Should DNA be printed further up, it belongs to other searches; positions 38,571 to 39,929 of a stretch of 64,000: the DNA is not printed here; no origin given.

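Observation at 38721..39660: Overlapping small-gene/large-gene pair of unknown function, a possible toxin-antitoxin or defence module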

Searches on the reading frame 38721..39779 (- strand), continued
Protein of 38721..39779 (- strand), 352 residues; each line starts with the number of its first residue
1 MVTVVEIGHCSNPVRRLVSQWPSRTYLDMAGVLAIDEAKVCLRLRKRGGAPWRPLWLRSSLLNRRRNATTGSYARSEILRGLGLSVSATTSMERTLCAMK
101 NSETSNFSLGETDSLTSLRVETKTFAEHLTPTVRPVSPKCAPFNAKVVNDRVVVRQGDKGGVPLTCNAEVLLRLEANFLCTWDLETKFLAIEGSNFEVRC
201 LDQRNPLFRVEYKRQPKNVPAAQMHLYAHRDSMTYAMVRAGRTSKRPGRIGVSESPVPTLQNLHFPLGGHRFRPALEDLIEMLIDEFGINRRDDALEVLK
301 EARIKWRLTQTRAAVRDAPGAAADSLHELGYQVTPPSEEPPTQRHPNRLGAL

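Call 58: fold_search(model_id=the predicted structure, library=pdb)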
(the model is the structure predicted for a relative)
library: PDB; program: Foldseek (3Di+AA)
matches with E <= 10: 867; with E <= 0.001: 0
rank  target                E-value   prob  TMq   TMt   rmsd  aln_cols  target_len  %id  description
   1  3msw                  2.9e-02  0.54  0.16  0.26  16.0        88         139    9  Crystal structure of a Protein with unknown function (BF3112) from Bacteroides fragilis NCTC 9343 at 1.90 A resolution (released 2010-06-09)
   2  3hw2_A                5.1e-02  0.06  0.11  0.10  21.1       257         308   12  Crystal structure of the SifA-SKIP(PH) complex (released 2009-11-03)
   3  9azz_A                6.5e-02  0.60  0.15  0.21   9.3        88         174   12  Crystal structure of outer membrane lipoprotein carrier protein (LolA) from Ehrlichia ruminantium (released 2024-03-20)
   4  4nk7                  8.4e-02  0.16  0.15  0.17  13.0       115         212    9  Crystal Structure of the D. melanogaster Plk4 cryptic polo box (CPB) (released 2014-08-27)
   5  7oxx_C                1.0e-01  0.09  0.13  0.19  19.4       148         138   11  CrabP2 mutant R30AK31A (released 2022-07-13)
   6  6nzu_I                1.2e-01  0.10  0.12  0.20   9.1       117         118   12  Structure of the human frataxin-bound iron-sulfur cluster assembly complex (released 2019-05-22)
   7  1xca_A                1.4e-01  0.07  0.12  0.19  13.7       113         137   10  APO-CELLULAR RETINOIC ACID BINDING PROTEIN II (released 1998-07-01)
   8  7te3                  1.4e-01  0.05  0.11  0.14  15.2       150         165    9  Crystal Structure of a Double Loop Deletion Mutant in gC1qR/C1qBP/HABP-1 (released 2022-06-01)
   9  4g7n_A                1.7e-01  0.12  0.15  0.17  13.1       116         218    9  The Structure of the Plk4 Cryptic Polo Box Reveals Two Tandem Polo Boxes Required for Centriole Duplication (released 2012-10-10)
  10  4g7n_B                1.7e-01  0.11  0.14  0.16  13.1       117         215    8  The Structure of the Plk4 Cryptic Polo Box Reveals Two Tandem Polo Boxes Required for Centriole Duplication (released 2012-10-10)
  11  8k87_B                1.9e-01  0.14  0.14  0.14  10.9       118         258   16  Dimer structure of procaryotic Ago (released 2024-07-03)
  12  8in8_B                2.0e-01  0.13  0.14  0.14  12.1       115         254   12  Cryo-EM structure of the target ssDNA-bound SIR2-APAZ/Ago-gRNA quaternary complex (released 2023-07-05)
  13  6hkr                  2.0e-01  0.09  0.14  0.19  11.7       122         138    8  Human Cellular Retinoic Acid Binding Protein II (CRABPII) with bound synthetic retinoid DC271. (released 2018-11-28)
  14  8r56_B                2.3e-01  0.15  0.12  0.05   7.6        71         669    7  Crystal structure of GH31 family Sulfoquinovosidase BmSQase in covalent complex with SQ-aziridine (SQZ) (released 2024-05-08)
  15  7oxx_A                2.3e-01  0.08  0.13  0.20  19.4       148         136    9  CrabP2 mutant R30AK31A (released 2022-07-13)
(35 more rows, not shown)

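Call 62: search_dna_similar(query=P0001, collection=plasmids, mode=protein, max_evalue=0.001, max_rows=25)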
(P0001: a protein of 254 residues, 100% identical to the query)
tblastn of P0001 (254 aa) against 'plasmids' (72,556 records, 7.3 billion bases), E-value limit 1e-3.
Records with a match: 5; places in all: 5; records where one place covers at least 80% of the query: 3.
Best place of each record, by identity: <60% 5.
By first word of the organism name: Rhodococcus 2; Curtobacterium 2; Streptomyces 1.
By predicted mobility (MOB-suite, as given by PLSDB): non-mobilizable 5.
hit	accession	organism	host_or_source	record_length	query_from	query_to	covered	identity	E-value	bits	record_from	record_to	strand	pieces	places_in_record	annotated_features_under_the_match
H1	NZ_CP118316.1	Rhodococcus sp. DK180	pure culture,crude oil-contaminated soil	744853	19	238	87%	41.0%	8e-34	135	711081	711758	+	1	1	hypothetical protein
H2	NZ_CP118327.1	Rhodococcus sp. DK17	pure culture,crude oil-contaminated soil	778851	19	238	87%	41.0%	8e-34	135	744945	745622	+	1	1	hypothetical protein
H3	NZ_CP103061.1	Streptomyces albus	Sigle cell,Mouldy hay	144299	6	243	94%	36.6%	4e-26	113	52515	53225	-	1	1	hypothetical protein (x2)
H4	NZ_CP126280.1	Curtobacterium sp. MCBD17_035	-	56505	63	235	68%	37.9%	1e-22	103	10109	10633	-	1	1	hypothetical protein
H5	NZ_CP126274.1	Curtobacterium sp. MCBD17_040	-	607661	63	235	68%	37.9%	1e-22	103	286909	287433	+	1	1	hypothetical protein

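Call 63: search_dna_similar(query=P0001, collection=phages, mode=protein, max_evalue=0.001, max_rows=25)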
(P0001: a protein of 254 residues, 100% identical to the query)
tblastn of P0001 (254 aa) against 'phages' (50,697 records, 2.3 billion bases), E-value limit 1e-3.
Records with a match: 2; places in all: 2; records where one place covers at least 80% of the query: 0.
Best place of each record, by identity: <60% 2.
By first word of the organism name: Mycobacterium 2.
By host as written in the record: Mycobacterium abscessus GD102 1; Mycobacterium abscessus GD54 1.
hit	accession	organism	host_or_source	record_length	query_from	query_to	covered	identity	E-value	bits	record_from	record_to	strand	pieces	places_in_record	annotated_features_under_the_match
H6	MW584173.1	Mycobacterium phage prophi102-2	Mycobacterium abscessus GD102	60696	70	240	67%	38.4%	2e-22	101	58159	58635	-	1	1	77: hypothetical protein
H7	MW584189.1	Mycobacterium phage prophiGD54-1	Mycobacterium abscessus GD54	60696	70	240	67%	38.4%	2e-22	101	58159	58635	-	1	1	77: hypothetical protein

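Call 64: get_annotated_region(hit=H6, flank=5000)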
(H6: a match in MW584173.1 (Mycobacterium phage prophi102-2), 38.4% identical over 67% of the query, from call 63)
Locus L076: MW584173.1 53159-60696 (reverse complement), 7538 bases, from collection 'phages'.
description: Mycobacterium phage prophi102-2, complete genome.
organism: Mycobacterium phage prophi102-2 (NCBI taxid 2813210)
taxonomy: Viruses; Duplodnaviria; Heunggongvirae; Uroviricota; Caudoviricetes
host: Mycobacterium abscessus GD102; source: -; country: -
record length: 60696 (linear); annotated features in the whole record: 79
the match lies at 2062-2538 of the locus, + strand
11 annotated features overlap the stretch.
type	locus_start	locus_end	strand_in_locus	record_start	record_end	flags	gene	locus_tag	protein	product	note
CDS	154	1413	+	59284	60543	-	79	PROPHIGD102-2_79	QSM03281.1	tyrosine integrase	-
CDS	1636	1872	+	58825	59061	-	78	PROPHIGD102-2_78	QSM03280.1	hypothetical protein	-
CDS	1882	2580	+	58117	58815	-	77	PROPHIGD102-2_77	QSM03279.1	hypothetical protein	-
CDS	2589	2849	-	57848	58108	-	76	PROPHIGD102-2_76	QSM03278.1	hypothetical protein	-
CDS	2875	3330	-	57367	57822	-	75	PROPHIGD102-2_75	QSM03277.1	holin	-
CDS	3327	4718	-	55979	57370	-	74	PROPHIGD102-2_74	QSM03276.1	lysin A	-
CDS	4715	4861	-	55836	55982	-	73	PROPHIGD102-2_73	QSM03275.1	hypothetical protein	-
CDS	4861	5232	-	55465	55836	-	72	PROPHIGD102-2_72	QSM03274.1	hypothetical protein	-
CDS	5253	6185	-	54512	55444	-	71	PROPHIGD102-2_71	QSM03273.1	minor tail protein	-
CDS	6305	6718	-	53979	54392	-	70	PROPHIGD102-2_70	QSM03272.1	hypothetical protein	-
CDS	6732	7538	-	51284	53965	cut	69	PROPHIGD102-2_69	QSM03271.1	minor tail protein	-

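Call 65: get_annotated_region(hit=H3, flank=5000)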
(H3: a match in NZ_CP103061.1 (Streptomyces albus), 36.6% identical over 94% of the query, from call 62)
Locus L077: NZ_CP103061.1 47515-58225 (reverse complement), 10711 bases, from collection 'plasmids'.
description: Streptomyces albus strain DSM 40763 plasmid unnamed, complete sequence
organism: Streptomyces albus (NCBI taxid 1888)
taxonomy: Bacteria; Actinomycetota; Actinomycetes; Kitasatosporales; Streptomycetaceae; Streptomyces; Streptomyces albus
host: -; source: Sigle cell,Mouldy hay; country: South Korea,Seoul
typing (MOB-suite, as given by PLSDB): non-mobilizable; replicon rep_cluster_1910
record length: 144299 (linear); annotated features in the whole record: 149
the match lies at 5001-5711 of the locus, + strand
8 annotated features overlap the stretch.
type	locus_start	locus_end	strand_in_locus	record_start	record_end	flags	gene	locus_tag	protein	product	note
CDS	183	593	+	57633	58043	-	-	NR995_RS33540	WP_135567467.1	methyltransferase domain-containing protein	-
CDS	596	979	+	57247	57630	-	-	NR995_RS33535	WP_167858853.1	hypothetical protein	-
CDS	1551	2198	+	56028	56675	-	-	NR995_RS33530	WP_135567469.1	hypothetical protein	-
CDS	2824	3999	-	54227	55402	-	-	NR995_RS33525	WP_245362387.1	transcriptional regulator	-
CDS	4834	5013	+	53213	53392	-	-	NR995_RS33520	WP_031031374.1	hypothetical protein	-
CDS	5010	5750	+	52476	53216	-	-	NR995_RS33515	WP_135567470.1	hypothetical protein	-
CDS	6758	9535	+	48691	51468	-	cas3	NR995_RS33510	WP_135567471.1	CRISPR-associated helicase Cas3'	GO:0043571 - maintenance of CRISPR repeat elements [Evidence IEA]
CDS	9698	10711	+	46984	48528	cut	casA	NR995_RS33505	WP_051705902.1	type I-E CRISPR-associated protein Cse1/CasA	GO:0043571 - maintenance of CRISPR repeat elements [Evidence IEA]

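Call 73: search_protein_families(library=pfam, alignment_id=A3, max_evalue=1)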
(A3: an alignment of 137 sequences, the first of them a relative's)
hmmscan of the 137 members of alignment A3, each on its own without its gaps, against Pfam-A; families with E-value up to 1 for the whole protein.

A. member 1, P0001 (254 aa): 0 families

B. families by the number of members that match (of 137 scanned): 53 families (the first 25 are shown)
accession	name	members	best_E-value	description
PF13374.12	TPR_10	2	0.34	Tetratricopeptide repeat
PF19348.4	DUF5926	1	0.0017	Family of unknown function (DUF5926)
PF12852.13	Cupin_6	1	0.0092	Cupin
PF09152.16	DUF1937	1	0.012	Domain of unknown function (DUF1937)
PF18944.7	DUF5691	1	0.013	Family of unknown function (DUF5691)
PF24814.1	WD40_Prp19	1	0.032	Prp19 WD40 domain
PF22262.2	DUF6950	1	0.042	Domain of unknown function (DUF6950)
PF03793.24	PASTA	1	0.057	PASTA domain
PF11273.13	DUF3073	1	0.059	Protein of unknown function (DUF3073)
PF25260.1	DUF7861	1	0.061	Family of unknown function (DUF7861)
PF12465.13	Pr_beta_C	1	0.062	Proteasome beta subunits C terminal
PF03698.18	UPF0180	1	0.064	Uncharacterised protein family (UPF0180)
PF02758.22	PYRIN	1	0.067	PAAD/DAPIN/Pyrin domain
PF25116.1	CBM87_Agd3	1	0.071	Agd3 CBM87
PF19310.4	TOP_N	1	0.077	Neurolysin/Thimet oligopeptidase, N-terminal domain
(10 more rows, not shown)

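Call 74: search_protein_families(library=padloc, alignment_id=A3, max_evalue=1)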
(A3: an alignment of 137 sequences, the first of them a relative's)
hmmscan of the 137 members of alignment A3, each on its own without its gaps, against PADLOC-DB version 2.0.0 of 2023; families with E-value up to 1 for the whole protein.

A. member 1, P0001 (254 aa): 0 families

B. families by the number of members that match (of 137 scanned): 5 families
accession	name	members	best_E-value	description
PDLC02500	BrxHI|BrxHII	1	0.0024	BrxHI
PDLC04192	HEC-01B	1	0.0066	-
PDLC04538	PDC-M24A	1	0.037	-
PDLC00703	Effector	1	0.044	2TM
PDLC01398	Cas10_Id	1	0.067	CAS-I-D; effector_LS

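Call 83: search_protein_families(library=pfam, alignment_id=A4, max_evalue=0.00001)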
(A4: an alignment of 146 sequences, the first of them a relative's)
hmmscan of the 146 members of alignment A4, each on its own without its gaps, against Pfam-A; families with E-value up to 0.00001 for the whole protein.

A. member 1, L015:4533-5555:+ (341 aa): 1 family
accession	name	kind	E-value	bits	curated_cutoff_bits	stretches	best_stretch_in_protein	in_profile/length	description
PF02146.23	SIR2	-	8.6e-34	117.5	24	1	88-292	1-179/180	Sir2 family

B. families by the number of members that match (of 146 scanned): 135 families (the first 25 are shown)
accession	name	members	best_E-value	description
PF00128.31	Alpha-amylase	7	1.2e-65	Alpha amylase, catalytic domain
PF00581.25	Rhodanese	7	1.4e-35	Rhodanese-like domain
PF07210.18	DUF1416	5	4e-42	Protein of unknown function (DUF1416)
PF13620.12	CarboxypepD_reg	5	6.6e-11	Carboxypeptidase regulatory-like domain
PF00534.26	Glycos_transf_1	4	4.4e-27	Glycosyl transferases group 1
PF17678.7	Glyco_hydro_92N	4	3e-26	Glycosyl hydrolase family 92 N-terminal domain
PF13692.12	Glyco_trans_1_4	4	1.3e-23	Glycosyl transferases group 1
PF00005.33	ABC_tran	3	2.1e-57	ABC transporter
PF00082.27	Peptidase_S8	3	1.8e-45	Subtilase family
PF07971.18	Glyco_hydro_92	3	3.4e-39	Glycosyl hydrolase family 92 catalytic domain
PF00486.34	Trans_reg_C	3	2.5e-16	Transcriptional regulatory protein, C terminal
PF02517.21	Rce1-like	3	6.5e-16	Type II CAAX prenyl endopeptidase Rce1-like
PF01370.27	Epimerase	3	8.3e-13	NAD dependent epimerase/dehydratase family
PF00440.29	TetR_N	3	1.8e-11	Bacterial regulatory proteins, tetR family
PF00012.26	HSP70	2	1.3e-226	Hsp70 protein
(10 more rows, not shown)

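Call 84: search_protein_families(library=padloc, alignment_id=A4, max_evalue=0.00001)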
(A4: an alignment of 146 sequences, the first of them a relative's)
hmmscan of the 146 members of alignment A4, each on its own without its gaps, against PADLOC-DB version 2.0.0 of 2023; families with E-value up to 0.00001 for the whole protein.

A. member 1, L015:4533-5555:+ (341 aa): 0 families

B. families by the number of members that match (of 146 scanned): 84 families (the first 25 are shown)
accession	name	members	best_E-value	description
PDLC01097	C3a214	7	9.6e-34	GlgB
PDLC04135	mad3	3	1.6e-57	mads_3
PDLC03014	subtilase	3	2.3e-28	-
PDLC03662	mREase_IV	3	1e-14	Type IV methyl-directed restriction enzyme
PDLC04140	mad8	2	2.1e-17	mads_8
PDLC04133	mad1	2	4.7e-13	mads_1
PDLC04731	PDC-M61B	2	6.8e-08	-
PDLC01094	C3a206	1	4.3e-73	TAP-like protein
PDLC01075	C3a139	1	2.8e-24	HKD+Snf2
PDLC02619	DrmD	1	5e-21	DrmD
PDLC02843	DpdE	1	3.9e-18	DpdE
PDLC04556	PDC-M27C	1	1e-17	-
PDLC04988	PDC-S29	1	4.9e-15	-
PDLC02840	DpdE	1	3.2e-14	DpdE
PDLC02623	DrmD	1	3.9e-14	DrmD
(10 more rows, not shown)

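Call 85: find_related_loci(query=A3, collection=viral_contigs, flank=5000)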
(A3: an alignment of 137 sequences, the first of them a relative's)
Query A3 (254 aa) in viral_contigs; peptide patterns used: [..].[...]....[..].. (x = any residue, [..] = any of these).
58 stretches matched a pattern; 14 encode a relative of the query (tblastn E <= 1e-3); 14 distinct loci.
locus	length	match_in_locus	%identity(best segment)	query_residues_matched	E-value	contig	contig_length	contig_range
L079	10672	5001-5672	31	1-236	6e-33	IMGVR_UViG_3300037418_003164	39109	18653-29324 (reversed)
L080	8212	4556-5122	32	55-238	3e-29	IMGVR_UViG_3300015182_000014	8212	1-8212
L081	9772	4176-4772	33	56-251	1e-28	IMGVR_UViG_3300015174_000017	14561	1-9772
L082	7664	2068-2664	33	56-251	8e-29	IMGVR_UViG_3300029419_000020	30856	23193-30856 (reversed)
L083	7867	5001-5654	32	20-238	3e-28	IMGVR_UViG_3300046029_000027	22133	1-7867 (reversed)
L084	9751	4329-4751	36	72-223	8e-18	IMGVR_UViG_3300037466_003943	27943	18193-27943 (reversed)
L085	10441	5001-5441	32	64-225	5e-15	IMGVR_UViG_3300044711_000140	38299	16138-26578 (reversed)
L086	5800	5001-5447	30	85-246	9e-15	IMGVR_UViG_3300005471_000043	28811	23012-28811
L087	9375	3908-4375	32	63-231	1e-14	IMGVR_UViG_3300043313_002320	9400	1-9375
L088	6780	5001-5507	31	71-253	1e-13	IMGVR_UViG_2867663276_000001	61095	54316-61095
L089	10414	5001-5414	32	74-222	2e-12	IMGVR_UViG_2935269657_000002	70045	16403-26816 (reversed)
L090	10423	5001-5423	32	71-222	6e-12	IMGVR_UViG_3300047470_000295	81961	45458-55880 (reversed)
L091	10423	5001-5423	31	71-222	5e-12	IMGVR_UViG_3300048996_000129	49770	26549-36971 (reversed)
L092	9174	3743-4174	30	63-218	2e-11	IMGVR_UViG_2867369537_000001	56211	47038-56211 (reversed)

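Call 89: find_homologous_proteins(query=A3, max_evalue=0.00001)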
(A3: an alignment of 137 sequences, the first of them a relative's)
Query A3 (137 sequences) (254 aa, profile of the alignment): 379 proteins with E <= 0.00001 among 8000 candidates; the best 120 are listed.
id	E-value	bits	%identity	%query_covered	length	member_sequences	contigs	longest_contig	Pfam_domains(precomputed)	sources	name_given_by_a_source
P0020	1.3e-92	328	48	87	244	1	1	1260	-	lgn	-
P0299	4.4e-91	323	41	84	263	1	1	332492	-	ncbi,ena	-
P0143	7.6e-91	322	45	88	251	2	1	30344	-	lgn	-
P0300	9.6e-91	321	42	87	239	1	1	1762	-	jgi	jgi:hypothetical protein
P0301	1.4e-90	321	46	90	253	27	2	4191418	-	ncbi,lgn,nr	ncbi:hypothetical protein QFE97_08090 [Bacillus subtilis]|nr:hypothetical protein QFE97_08090 [Bacil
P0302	1.7e-90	321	41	92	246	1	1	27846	-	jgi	jgi:hypothetical protein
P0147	2.3e-90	320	41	84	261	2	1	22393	-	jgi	jgi:hypothetical protein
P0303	2.4e-90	320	42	90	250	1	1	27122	-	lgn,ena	-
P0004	7.5e-90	319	51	99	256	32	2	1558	-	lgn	-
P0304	8.5e-90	318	43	92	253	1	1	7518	-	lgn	-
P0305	9.4e-90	318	49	93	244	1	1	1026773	-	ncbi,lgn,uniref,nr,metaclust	ncbi:hypothetical protein [Brevibacterium album]|uniref:hypothetical protein n=1 Tax=Brevibacterium 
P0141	9.7e-90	318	47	91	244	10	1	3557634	-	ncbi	ncbi:hypothetical protein LG293_01995 [Citricoccus nitrophenolicus]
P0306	1.4e-89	318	44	91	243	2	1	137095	-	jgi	-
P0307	1.4e-89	318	45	97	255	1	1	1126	-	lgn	-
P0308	1.5e-89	318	41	91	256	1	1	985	-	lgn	-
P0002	1.0e-87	311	55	98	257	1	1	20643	-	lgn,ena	-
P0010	3.9e-86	306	52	86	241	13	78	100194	-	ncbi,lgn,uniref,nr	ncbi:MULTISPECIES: hypothetical protein [unclassified Brachybacterium]|uniref:hypothetical protein n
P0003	2.4e-85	304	55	93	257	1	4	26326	-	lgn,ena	-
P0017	3.5e-85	303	49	87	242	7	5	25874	-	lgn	-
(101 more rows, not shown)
